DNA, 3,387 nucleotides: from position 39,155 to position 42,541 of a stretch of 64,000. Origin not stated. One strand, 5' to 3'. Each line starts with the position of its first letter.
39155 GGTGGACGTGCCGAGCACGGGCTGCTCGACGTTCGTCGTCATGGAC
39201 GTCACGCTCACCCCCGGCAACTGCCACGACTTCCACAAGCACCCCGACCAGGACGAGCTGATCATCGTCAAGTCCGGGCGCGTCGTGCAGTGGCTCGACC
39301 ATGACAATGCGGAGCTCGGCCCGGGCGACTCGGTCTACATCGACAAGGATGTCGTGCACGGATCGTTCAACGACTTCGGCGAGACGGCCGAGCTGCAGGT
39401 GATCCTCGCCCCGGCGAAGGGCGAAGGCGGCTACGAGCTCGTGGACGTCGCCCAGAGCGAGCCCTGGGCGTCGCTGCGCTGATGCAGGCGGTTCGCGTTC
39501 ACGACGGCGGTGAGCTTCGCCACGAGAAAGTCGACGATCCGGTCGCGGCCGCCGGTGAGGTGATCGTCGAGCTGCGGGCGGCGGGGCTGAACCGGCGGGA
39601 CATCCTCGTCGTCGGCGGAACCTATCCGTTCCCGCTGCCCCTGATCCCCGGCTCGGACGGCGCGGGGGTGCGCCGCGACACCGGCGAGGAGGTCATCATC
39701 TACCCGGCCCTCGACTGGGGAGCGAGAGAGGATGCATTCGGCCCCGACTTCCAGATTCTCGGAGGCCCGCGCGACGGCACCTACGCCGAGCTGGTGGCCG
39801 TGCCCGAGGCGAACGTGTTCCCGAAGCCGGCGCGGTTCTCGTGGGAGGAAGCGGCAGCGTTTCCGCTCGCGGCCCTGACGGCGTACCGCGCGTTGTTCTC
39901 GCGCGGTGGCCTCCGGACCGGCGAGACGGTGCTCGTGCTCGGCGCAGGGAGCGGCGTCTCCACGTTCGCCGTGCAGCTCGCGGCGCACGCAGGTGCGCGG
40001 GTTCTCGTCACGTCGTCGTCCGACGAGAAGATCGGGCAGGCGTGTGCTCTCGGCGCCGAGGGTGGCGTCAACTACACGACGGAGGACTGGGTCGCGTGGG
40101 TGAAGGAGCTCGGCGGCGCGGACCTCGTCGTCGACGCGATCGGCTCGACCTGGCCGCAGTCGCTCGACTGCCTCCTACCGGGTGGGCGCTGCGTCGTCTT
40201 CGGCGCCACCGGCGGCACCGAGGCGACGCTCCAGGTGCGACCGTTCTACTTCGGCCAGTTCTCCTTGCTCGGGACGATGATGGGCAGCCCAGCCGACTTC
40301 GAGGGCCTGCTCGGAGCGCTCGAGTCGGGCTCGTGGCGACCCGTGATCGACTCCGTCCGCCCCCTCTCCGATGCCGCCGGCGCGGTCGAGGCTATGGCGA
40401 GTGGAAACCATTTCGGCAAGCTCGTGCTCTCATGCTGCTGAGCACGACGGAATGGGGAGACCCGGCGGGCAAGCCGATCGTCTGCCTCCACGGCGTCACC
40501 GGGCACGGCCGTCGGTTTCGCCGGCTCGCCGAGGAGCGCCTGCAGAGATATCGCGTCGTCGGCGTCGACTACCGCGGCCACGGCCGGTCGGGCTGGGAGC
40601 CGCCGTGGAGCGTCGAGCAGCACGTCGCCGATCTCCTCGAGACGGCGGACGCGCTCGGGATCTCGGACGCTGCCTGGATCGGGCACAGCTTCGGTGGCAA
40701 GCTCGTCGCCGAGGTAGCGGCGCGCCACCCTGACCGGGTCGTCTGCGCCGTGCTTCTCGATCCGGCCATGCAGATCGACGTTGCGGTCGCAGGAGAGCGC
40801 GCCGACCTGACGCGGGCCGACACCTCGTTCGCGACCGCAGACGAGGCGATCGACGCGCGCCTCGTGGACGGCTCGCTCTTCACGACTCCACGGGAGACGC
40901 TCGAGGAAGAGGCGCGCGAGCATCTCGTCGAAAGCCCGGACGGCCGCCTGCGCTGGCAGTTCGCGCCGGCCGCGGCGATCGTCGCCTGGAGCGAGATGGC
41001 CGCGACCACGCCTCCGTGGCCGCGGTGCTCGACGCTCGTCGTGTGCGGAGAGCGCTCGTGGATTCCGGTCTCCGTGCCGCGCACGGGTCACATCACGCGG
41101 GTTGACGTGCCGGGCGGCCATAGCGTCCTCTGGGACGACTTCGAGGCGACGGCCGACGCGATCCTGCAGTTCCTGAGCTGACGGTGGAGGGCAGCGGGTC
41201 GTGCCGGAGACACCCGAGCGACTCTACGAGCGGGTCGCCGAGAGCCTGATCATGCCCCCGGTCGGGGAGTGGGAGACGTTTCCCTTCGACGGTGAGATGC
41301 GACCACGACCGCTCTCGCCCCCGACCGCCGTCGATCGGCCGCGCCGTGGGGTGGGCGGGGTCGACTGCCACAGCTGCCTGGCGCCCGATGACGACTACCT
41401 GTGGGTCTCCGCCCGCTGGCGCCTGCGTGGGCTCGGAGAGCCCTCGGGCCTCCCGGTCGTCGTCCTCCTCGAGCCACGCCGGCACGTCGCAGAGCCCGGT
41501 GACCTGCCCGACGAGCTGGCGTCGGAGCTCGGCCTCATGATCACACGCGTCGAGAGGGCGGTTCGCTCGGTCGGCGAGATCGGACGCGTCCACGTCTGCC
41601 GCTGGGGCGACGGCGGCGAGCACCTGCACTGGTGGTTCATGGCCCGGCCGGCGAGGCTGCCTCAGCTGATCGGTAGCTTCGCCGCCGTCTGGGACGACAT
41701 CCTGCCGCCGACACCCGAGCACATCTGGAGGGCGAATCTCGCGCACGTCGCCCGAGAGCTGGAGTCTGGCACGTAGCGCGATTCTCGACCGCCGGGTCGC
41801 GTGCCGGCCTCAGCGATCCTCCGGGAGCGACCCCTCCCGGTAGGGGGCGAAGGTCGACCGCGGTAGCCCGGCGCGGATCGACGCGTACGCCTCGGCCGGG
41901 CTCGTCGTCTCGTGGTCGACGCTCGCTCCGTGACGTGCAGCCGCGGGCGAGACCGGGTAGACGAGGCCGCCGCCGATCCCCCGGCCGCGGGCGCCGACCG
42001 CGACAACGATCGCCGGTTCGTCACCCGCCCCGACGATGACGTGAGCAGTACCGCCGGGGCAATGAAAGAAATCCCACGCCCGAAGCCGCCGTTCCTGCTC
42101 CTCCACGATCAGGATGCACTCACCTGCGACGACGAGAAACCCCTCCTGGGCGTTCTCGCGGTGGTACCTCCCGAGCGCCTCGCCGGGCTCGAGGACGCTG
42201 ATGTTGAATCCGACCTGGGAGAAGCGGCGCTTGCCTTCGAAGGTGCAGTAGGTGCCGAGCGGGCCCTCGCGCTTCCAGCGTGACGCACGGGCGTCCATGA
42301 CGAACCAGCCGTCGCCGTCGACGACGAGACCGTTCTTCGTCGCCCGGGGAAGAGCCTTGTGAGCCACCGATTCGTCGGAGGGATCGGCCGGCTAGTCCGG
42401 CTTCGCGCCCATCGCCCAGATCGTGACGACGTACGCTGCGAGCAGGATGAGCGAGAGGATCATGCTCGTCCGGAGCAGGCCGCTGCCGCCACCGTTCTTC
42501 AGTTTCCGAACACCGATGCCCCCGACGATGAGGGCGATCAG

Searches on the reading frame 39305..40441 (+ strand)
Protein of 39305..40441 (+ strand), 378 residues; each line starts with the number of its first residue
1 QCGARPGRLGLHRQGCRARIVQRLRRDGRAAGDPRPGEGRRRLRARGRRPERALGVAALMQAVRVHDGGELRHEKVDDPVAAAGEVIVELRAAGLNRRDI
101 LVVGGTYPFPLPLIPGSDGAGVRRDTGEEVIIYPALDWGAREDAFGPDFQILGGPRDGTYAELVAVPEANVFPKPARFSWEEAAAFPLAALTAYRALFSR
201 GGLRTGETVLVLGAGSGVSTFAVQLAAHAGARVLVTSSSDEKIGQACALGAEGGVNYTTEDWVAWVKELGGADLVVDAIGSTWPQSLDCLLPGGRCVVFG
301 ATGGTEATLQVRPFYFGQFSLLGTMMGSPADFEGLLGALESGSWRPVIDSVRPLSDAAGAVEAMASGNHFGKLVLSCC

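Call 50: search_protein_families(library=pfam, proteins=[window:39305-40441:+], max_evalue=0.0001)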
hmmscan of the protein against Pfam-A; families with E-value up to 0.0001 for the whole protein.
window:39305-40441:+ (378 aa): 3 families
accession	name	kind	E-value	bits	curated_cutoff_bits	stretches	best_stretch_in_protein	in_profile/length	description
PF00107.32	ADH_zinc_N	-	1.6e-28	99.6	31.8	1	217-339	1-127/129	Zinc-binding dehydrogenase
PF13602.12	ADH_zinc_N_2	-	8.7e-20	72.4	27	1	249-375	1-134/134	Zinc-binding dehydrogenase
PF08240.17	ADH_N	-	3.2e-11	43.8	23.5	1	83-175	2-103/104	Alcohol dehydrogenase GroES-like domain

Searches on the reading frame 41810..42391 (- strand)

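Call 51: search_protein_families(library=pfam, proteins=[window:41810-42391:-], max_evalue=0.0001)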
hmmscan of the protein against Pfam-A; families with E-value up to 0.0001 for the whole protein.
window:41810-42391:- (193 aa): 2 families
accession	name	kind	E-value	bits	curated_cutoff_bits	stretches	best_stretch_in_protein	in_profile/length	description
PF07883.17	Cupin_2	-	1.5e-11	44.2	27.2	1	65-132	3-69/70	Cupin domain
PF12852.13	Cupin_6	-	4.3e-05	23.8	26.7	1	85-136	38-91/183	Cupin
